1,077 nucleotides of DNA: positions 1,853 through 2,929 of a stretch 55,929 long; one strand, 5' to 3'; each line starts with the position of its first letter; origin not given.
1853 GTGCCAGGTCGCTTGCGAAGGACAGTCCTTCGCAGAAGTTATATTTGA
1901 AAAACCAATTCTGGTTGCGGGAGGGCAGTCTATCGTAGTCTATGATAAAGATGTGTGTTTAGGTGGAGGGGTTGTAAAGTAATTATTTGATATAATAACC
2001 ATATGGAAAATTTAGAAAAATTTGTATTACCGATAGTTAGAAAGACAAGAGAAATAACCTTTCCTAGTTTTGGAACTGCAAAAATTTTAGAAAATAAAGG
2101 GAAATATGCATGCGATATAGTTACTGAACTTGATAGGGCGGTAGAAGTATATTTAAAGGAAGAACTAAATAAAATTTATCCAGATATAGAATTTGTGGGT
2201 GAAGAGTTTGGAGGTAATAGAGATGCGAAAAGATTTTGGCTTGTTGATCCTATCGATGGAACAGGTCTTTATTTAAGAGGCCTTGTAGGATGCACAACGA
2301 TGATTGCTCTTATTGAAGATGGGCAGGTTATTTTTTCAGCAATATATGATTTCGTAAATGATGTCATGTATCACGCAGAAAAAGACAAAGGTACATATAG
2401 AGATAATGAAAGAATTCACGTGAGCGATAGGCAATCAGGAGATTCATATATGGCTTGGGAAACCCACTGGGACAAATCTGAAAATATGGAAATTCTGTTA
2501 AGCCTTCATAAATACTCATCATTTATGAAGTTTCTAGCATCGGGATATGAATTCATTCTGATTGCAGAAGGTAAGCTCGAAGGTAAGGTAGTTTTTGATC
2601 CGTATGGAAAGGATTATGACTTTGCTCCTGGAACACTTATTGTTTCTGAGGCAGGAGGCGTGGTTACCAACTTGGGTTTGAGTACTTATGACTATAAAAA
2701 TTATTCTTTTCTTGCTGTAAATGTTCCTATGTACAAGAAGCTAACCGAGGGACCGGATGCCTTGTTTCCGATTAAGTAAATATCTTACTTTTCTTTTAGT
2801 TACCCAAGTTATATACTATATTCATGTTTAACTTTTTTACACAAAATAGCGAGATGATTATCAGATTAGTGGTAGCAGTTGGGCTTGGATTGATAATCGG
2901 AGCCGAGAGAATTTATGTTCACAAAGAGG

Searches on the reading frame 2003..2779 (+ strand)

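Call 45: search_protein_families(library=pfam, proteins=[window:2003-2779:+], max_evalue=0.0001)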
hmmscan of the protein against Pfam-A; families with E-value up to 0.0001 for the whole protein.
window:2003-2779:+ (258 aa): 1 family
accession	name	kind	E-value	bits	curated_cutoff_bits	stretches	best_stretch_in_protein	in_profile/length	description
PF00459.30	Inositol_P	-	1.2e-44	153.3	27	1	3-244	4-255/271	Inositol monophosphatase family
